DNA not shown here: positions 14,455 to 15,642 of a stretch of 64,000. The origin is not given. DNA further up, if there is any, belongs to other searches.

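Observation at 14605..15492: Unusual FHA-GAF two-domain protein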

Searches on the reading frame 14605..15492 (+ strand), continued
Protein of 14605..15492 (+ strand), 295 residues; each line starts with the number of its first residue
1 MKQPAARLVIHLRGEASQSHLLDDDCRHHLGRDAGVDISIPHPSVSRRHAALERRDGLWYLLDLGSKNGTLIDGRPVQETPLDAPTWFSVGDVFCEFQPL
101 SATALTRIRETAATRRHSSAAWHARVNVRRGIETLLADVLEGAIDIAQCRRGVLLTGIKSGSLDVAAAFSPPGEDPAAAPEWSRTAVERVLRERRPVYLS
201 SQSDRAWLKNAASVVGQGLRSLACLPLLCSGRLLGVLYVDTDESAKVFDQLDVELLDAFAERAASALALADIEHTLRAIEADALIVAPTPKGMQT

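Call 10: find_encoding_contigs(protein=P0084, flank=10000, max_places=1)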
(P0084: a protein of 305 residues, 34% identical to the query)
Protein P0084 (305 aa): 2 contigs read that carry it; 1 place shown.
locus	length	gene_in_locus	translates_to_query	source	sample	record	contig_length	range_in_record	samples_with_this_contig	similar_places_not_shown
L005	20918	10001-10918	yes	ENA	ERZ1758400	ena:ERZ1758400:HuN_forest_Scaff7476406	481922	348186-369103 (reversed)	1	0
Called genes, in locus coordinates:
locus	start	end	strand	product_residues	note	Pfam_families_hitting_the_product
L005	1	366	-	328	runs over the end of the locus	PF01073:3Beta_HSD, PF01370:Epimerase, PF04321:RmlD_sub_bind, PF05368:NmrA, PF16363:GDP_Man_Dehyd, PF13460:NAD_binding_10, PF07993:NAD_binding_4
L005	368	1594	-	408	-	-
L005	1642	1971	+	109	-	PF13620:CarboxypepD_reg, PF13715:CarbopepD_reg_2 (weak)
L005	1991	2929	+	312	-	-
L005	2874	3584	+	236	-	PF13649:Methyltransf_25 (weak), PF13847:Methyltransf_31 (weak)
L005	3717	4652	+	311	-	PF02129:Peptidase_S15, PF12697:Abhydrolase_6 (weak), PF00561:Abhydrolase_1 (faint), PF01738:DLH (faint), PF12146:Hydrolase_4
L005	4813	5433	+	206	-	-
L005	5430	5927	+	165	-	PF00583:Acetyltransf_1, PF13673:Acetyltransf_10 (weak), PF13508:Acetyltransf_7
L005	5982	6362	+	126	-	PF07883:Cupin_2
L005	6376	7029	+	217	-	PF01872:RibD_C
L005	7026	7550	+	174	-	PF01872:RibD_C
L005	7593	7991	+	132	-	PF14078:DUF4259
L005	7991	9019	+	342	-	-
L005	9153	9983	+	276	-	PF20396:DUF6689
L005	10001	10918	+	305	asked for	PF16697:Yop-YscD_cpl, PF00498:FHA, PF01590:GAF, PF13185:GAF_2, PF13492:GAF_3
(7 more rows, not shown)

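Call 11: find_encoding_contigs(protein=P0086, flank=10000, max_places=1)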
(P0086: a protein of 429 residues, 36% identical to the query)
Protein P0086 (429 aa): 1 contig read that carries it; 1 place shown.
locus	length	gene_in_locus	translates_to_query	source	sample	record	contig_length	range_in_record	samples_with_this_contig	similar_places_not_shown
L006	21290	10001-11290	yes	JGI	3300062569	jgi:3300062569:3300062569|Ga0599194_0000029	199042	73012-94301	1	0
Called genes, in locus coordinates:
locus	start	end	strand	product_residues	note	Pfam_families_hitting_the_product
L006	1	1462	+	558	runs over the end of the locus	PF03109:ABC1, PF01636:APH (weak), PF27536:UbiB_helical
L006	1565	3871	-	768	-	PF08448:PAS_4, PF13492:GAF_3 (faint), PF01590:GAF (weak), PF13185:GAF_2, PF00512:HisKA, PF02518:HATPase_c, PF00072:Response_reg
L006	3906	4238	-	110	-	PF07689:KaiB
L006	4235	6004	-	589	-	PF00154:RecA_N (faint), PF03796:DnaB_C (faint), PF06745:ATPase, PF23442:DUF7125 (faint), PF05729:NACHT (faint), PF13481:AAA_25, PF06745:ATPase, PF13481:AAA_25, +2 more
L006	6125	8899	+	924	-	PF16927:HisKA_7TM, PF00989:PAS, PF08448:PAS_4, PF13426:PAS_9, PF00989:PAS, PF13188:PAS_8, PF00990:GGDEF, PF00563:EAL, +2 more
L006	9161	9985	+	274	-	PF20396:DUF6689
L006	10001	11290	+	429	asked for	PF16697:Yop-YscD_cpl, PF00498:FHA, PF01590:GAF, PF13185:GAF_2, PF13492:GAF_3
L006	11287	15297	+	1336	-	PF00069:Pkinase, PF07714:PK_Tyr_Ser-Thr, PF03109:ABC1 (weak), PF13428:TPR_14 (weak), PF13432:TPR_16, PF14559:TPR_19, PF13424:TPR_12, PF13424:TPR_12, +11 more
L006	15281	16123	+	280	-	PF07730:HisKA_3, PF13581:HATPase_c_2 (weak), PF02518:HATPase_c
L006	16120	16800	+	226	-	PF00072:Response_reg, PF00196:GerE, PF04545:Sigma70_r4 (faint), PF08281:Sigma70_r4_2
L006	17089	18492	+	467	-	PF13088:BNR_2 (faint), PF02012:BNR (faint)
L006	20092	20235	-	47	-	-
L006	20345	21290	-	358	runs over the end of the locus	PF27225:AF_1859_N, PF10040:CRISPR_Cas6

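Call 12: find_encoding_contigs(protein=P0090, flank=10000, max_places=1)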
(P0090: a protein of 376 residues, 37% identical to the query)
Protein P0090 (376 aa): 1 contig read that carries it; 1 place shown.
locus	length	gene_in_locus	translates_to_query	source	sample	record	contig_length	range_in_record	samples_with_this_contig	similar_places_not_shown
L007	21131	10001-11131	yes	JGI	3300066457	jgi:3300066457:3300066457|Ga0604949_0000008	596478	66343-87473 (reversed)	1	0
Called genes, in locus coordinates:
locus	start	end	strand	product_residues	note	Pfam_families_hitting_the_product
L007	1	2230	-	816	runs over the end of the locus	-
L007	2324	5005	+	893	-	-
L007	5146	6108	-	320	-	PF13181:TPR_8 (faint), PF14559:TPR_19 (faint), PF03544:TonB_C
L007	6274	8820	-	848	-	PF00082:Peptidase_S8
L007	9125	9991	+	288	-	PF20396:DUF6689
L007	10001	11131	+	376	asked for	PF16697:Yop-YscD_cpl, PF00498:FHA, PF01590:GAF, PF13185:GAF_2, PF13492:GAF_3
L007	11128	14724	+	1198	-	PF00069:Pkinase, PF07714:PK_Tyr_Ser-Thr, PF13432:TPR_16, PF14559:TPR_19, PF13428:TPR_14 (weak), PF13432:TPR_16 (weak), PF14938:SNAP (weak), PF13424:TPR_12, +10 more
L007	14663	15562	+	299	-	PF07730:HisKA_3, PF02518:HATPase_c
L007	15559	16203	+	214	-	PF00072:Response_reg, PF00196:GerE, PF08281:Sigma70_r4_2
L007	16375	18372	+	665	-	-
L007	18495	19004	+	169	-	-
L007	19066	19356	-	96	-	PF01844:HNH (faint)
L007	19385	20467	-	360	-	PF01791:DeoC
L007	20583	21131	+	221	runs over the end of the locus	PF00588:SpoU_methylase, PF12105:SpoU_methylas_C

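Call 13: find_encoding_contigs(protein=P0101, flank=10000, max_places=1)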
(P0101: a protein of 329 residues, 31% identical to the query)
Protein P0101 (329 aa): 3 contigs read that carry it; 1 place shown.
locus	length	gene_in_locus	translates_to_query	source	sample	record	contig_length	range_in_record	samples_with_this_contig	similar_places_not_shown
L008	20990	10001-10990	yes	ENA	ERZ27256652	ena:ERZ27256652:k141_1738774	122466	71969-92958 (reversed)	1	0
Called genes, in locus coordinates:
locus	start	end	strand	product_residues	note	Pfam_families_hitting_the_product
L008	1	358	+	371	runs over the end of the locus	PF25917:BSH_RND, PF25973:BSH_CzcB, PF25876:HH_MFP_RND, PF25944:Beta-barrel_RND, PF25954:Beta-barrel_RND_2, PF25989:YknX_C (weak), PF25975:CzcB_C (weak)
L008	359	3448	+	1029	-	PF00873:ACR_tran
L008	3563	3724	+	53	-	-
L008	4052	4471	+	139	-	-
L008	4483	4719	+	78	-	-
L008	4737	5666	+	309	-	PF08240:ADH_N (weak), PF00107:ADH_zinc_N, PF13602:ADH_zinc_N_2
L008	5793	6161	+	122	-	PF00903:Glyoxalase, PF12681:Glyoxalase_2 (weak), PF18029:Glyoxalase_6 (weak)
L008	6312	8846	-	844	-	PF00082:Peptidase_S8, PF00395:SLH (faint)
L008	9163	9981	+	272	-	PF20396:DUF6689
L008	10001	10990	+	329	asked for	PF16697:Yop-YscD_cpl, PF00498:FHA, PF01590:GAF, PF13185:GAF_2, PF13492:GAF_3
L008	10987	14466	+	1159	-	PF00069:Pkinase, PF07714:PK_Tyr_Ser-Thr, PF13432:TPR_16, PF13428:TPR_14 (weak), PF14559:TPR_19, PF13432:TPR_16 (weak), PF13424:TPR_12, PF13424:TPR_12, +12 more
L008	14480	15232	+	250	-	PF07730:HisKA_3, PF02518:HATPase_c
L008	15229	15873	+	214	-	PF00072:Response_reg, PF00196:GerE, PF08281:Sigma70_r4_2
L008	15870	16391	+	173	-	PF13302:Acetyltransf_3, PF00583:Acetyltransf_1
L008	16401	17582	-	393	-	PF00067:p450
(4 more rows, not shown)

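Call 26: predict_structure(alignment_id=A1)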
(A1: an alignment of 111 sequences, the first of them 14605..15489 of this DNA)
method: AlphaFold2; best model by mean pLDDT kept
length: 295 residues; sequences in the alignment: 111
mean_pLDDT: 89.3   pTM: 0.75
mean pLDDT of the five models: 89.3, 89.3, 89.1, 88.9, 88.8
residues with pLDDT >= 90: 186; 70-90: 95; 50-70: 12; < 50: 2
segments of 3 or more residues with pLDDT < 50: none
pLDDT, mean of each block of 10 residues (from residue 1): 85 83 92 96 97 94 97 97 97 96 90 83 79 93 92 89 91 77 93 93 83 81 96 96 85 92 95 92 75 51
secondary structure, 60 per line:
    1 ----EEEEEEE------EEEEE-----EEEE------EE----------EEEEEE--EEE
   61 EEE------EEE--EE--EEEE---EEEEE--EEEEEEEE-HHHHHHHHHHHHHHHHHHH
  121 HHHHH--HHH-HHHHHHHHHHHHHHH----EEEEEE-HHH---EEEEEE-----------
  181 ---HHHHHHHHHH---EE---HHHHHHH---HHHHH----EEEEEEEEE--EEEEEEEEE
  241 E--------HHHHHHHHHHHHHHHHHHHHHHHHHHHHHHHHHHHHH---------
elements in order: E5-11 E18-22 E28-31 E50-55 E58-63 E70-72 E79-82 E86-90 E93-100 H102-125 H132-146 E151-156 E164-169 H184-193 H202-208 H212-216 E221-229 E232-241 H250-286

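Call 28: search_solved_structures(query=A1, max_evalue=0.001)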
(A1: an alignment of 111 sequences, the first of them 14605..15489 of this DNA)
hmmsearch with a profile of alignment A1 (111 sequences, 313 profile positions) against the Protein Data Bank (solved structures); distinct sequences matched with E-value up to 0.001: 69 (the best 60 are shown).
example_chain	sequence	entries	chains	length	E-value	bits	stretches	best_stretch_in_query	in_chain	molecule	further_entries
6i2q_B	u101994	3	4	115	1.2e-16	63.9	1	5-90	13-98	Glycogen accumulation regulator GarA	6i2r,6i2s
8p5r_G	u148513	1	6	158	1.3e-16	63.8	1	5-90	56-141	Glycogen accumulation regulator GarA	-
3po8_A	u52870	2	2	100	3e-16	62.5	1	15-89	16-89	Putative uncharacterized protein TB39.8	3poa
2lc1_A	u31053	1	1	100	4.2e-16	62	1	15-88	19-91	Putative uncharacterized protein TB39.8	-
2kkl_A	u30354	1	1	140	5e-16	61.8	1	6-94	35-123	Uncharacterized protein Mb1858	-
3gqs_A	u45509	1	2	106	7.9e-16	61.1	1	14-90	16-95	Adenylate cyclase-like protein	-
2kfu_A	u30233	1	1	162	8.9e-16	61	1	6-90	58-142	Rv1827 pThr 22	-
6i2p_D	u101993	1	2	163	9.1e-16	60.9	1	6-90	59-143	Glycogen accumulation regulator GarA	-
7rj3_A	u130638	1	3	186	1.2e-15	60.5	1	6-90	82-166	Glycogen accumulation regulator GarA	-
3oun_A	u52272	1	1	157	1.5e-15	60.2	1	15-88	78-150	Putative uncharacterized protein TB39.8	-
6cah_A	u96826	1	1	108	3.5e-15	59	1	24-94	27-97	ABC transporter ATP-binding/permease protein Rv1747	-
2kb3_A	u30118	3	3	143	7.7e-15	57.9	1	5-90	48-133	Oxoglutarate dehydrogenase inhibitor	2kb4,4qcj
8p5x_G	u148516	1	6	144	7.8e-15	57.9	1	5-90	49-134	Oxoglutarate dehydrogenase inhibitor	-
2fez_A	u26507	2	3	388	8.6e-14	54.4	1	8-95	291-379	Probable regulatory protein embR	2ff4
6hc1_A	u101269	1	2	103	1.1e-13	54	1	22-94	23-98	GGDEF domain protein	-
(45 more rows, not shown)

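Call 29: fold_search(model_id=the predicted structure, library=pdb)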
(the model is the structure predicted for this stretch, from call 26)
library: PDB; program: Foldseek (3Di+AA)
matches with E <= 10: 987; with E <= 0.001: 436
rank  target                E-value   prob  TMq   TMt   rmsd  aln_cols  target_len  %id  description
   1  6i2q_B                1.1e-08  1.00  0.30  0.88   1.5        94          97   31  Crystal structure of the wild-type SucA domain of Mycobacterium smegmatis KGD (alpha-ketoglutarate decarboxylase), in  (released 2019-05-22)
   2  6i2p_E                1.5e-08  1.00  0.30  0.83   1.4        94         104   30  Crystal structure of the Mycobacterium tuberculosis PknB kinase domain (L33E mutant) in complex with its substrate Gar (released 2019-05-22)
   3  6i2p_D                1.5e-08  1.00  0.30  0.76   1.4        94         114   30  Crystal structure of the Mycobacterium tuberculosis PknB kinase domain (L33E mutant) in complex with its substrate Gar (released 2019-05-22)
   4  3unm_B                1.5e-08  1.00  0.30  0.79   2.5       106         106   26  Crystal Structure of The Human MDC1 FHA Domain (released 2012-01-25)
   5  8p5x_G                1.6e-08  1.00  0.32  0.86   1.6        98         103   28  Single particle cryo-EM structure of the complex between Corynebacterium glutamicum homohexameric 2-oxoglutarate dehyd (released 2023-08-16)
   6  8p5r_G                1.6e-08  1.00  0.30  0.86   1.6        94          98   31  Crystal structure of full-length, homohexameric 2-oxoglutarate dehydrogenase KGD from Mycobacterium smegmatis in compl (released 2023-08-16)
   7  6ccd                  1.6e-08  1.00  0.29  0.81   2.6        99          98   23  The crystal structure of Mycobacterium tuberculosis Rv1747 FHA-1 (released 2018-06-20)
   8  7rj3_C                1.9e-08  1.00  0.30  0.85   1.5        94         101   30  Crystal Structure of the Forkhead Associated (FHA) Domain of the Glycogen Accumulation Regulator (GarA) from Mycobacte (released 2021-07-28)
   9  3gqs_B                2.2e-08  1.00  0.31  0.84   2.1       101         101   25  Crystal structure of the FHA domain of CT664 protein from Chlamydia trachomatis (released 2009-04-07)
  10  7rj3_A                2.3e-08  1.00  0.30  0.82   1.5        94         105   30  Crystal Structure of the Forkhead Associated (FHA) Domain of the Glycogen Accumulation Regulator (GarA) from Mycobacte (released 2021-07-28)
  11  7rj3_B                2.9e-08  1.00  0.30  0.80   2.5        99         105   29  Crystal Structure of the Forkhead Associated (FHA) Domain of the Glycogen Accumulation Regulator (GarA) from Mycobacte (released 2021-07-28)
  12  6ptx_A                3.4e-08  1.00  0.45  0.30  10.5       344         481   14  Dark, 100K, PCM Myxobacterial Phytochrome, P2, Wild Type, (released 2019-10-09)
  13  4qcj                  3.7e-08  1.00  0.32  0.88   1.6        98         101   28  Crystal Structure of OdhI from Corynebacterium glutamicum (released 2014-07-02)
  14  3umz_A                4.6e-08  1.00  0.30  0.79   2.6       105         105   27  Crystal Structure of the human MDC1 FHA Domain (released 2012-01-25)
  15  3gqs_A                5.5e-08  1.00  0.30  0.81   2.5        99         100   26  Crystal structure of the FHA domain of CT664 protein from Chlamydia trachomatis (released 2009-04-07)
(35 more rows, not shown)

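Call 33: find_related_loci(query=A2, collection=genome_contigs, flank=8000)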
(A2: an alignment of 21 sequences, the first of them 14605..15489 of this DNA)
Query A2 (295 aa) in genome_contigs; peptide patterns used: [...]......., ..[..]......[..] (x = any residue, [..] = any of these).
503 stretches matched a pattern; 332 encode a relative of the query (tblastn E <= 1e-3); the best 80 are kept; 80 distinct loci.
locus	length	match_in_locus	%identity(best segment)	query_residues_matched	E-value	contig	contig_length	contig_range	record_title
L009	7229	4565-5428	55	6-291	4e-93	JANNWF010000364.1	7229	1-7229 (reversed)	MAG: Pseudoxanthomonas sp. isolate VAR_34_metabat_41 VAR_34_k141_1749654, whole genome shotgun sequence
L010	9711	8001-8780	54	1-259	1e-82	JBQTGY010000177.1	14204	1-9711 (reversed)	MAG: Pseudomarimonas sp. isolate SAW311 c_000000482494, whole genome shotgun sequence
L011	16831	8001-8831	51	6-281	2e-79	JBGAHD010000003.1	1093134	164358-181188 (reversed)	MAG: Ahniellaceae bacterium isolate MAG_MBR_H10.40 MBRH10-40_opera_contig_11, whole genome shotgun sequence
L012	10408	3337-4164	45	7-281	1e-68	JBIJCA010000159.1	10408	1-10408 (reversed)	MAG: Aquimonas sp. isolate ME2006-08-18D11_3300042945_group2_bin107 Rohwer_bin2495_scaffold_8445_c1, whole genome shotgu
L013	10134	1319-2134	47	6-276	2e-68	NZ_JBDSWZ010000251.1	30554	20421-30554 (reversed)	MAG: Dokdonella sp. isolate cluster1_bin.64 k127_7772966, whole genome shotgun sequence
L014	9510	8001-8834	46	6-281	5e-68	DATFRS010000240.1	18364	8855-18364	MAG TPA_asm: Rhodanobacteraceae bacterium isolate SMAG_U9364 k141_1012784, whole genome shotgun sequence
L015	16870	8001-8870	52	1-288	3e-67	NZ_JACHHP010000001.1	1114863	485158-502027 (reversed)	Chiayiivirga flava strain DSM 24163 Ga0415248_01, whole genome shotgun sequence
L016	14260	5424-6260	47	6-282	2e-67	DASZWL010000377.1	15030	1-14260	MAG TPA_asm: Rhodanobacteraceae bacterium isolate SMAG_U6156 k141_893796, whole genome shotgun sequence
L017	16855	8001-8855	45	6-290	9e-67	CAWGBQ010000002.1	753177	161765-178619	MAG: uncultured Gammaproteobacteria bacterium isolate MFD06298.bin.3.556 genome assembly, contig: contig_13940, whole ge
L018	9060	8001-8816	45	6-276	2e-66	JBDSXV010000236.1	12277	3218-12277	MAG: Dokdonella sp. isolate cluster1_bin.66 k127_13864518, whole genome shotgun sequence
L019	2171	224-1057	47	6-281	1e-67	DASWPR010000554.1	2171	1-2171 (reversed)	MAG TPA_asm: Dokdonella sp. isolate SMAG_U3472 k141_2670367, whole genome shotgun sequence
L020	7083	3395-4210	46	6-276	3e-66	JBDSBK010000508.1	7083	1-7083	MAG: Dokdonella sp. isolate cluster1_bin.131 k127_9620988, whole genome shotgun sequence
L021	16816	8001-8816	47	6-276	3e-65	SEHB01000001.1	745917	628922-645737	MAG: Lysobacteraceae bacterium isolate PMG_145 scaffold_3, whole genome shotgun sequence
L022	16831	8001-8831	43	6-280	5e-65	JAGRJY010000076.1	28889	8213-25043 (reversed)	MAG: Lysobacterales bacterium isolate HKST-UBA257 k127_878719, whole genome shotgun sequence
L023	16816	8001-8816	47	6-276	3e-64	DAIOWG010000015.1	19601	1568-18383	MAG TPA_asm: Dokdonella sp. isolate CTOTU27643 NODE_714_length_19601_cov_5.802261, whole genome shotgun sequence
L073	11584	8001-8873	27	4-267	2e-18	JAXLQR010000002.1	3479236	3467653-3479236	MAG: Holophagaceae bacterium isolate STL-ACI8 C1.2.fa-2, whole genome shotgun sequence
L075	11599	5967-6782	26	30-267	1e-15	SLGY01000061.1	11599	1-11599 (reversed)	MAG: Kiritimatiellae bacterium isolate CSSed165cm_123 CSSed16-5cm-19875, whole genome shotgun sequence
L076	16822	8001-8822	27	33-277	1e-14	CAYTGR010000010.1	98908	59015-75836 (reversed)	MAG TPA_asm: uncultured Anaerolineales bacterium isolate binchicken_co20_429 genome assembly, contig: NODE_563_length_98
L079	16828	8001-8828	30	38-276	1e-13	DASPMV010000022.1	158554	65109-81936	MAG TPA_asm: Noviherbaspirillum sp. isolate SMAG_U12102 k141_283762, whole genome shotgun sequence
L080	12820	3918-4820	28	30-293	1e-13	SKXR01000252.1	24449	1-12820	MAG: Kiritimatiellae bacterium isolate CSSed162cmB_250 CSSed16-2cmB-3770, whole genome shotgun sequence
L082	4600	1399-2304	24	30-277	2e-12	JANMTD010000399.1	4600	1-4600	MAG: Deltaproteobacteria bacterium isolate SOY_29_metabat_276 SOY_29_k141_2989055, whole genome shotgun sequence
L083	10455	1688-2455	29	27-278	1e-11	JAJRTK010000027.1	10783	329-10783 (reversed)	MAG: bacterium isolate Dive96_bin1.51 k141_451806, whole genome shotgun sequence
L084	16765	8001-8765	27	30-248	1e-11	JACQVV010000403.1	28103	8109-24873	MAG: Planctomycetota bacterium isolate NC_groundwater_1472_Ag_S-0.65um_69_29 S_p65_S5_coassembly_k141_3329623, whole gen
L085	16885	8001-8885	25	30-270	2e-11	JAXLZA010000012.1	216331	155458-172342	MAG: Myxococcota bacterium isolate STL-MYXA1 C2.238.fa-12, whole genome shotgun sequence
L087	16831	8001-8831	25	30-267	5e-11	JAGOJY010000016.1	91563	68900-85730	MAG: Acidobacteria bacterium isolate Go_SlDig_bin_260 Go_SlDig_513_length_91563_cov_11.256726, whole genome shotgun sequ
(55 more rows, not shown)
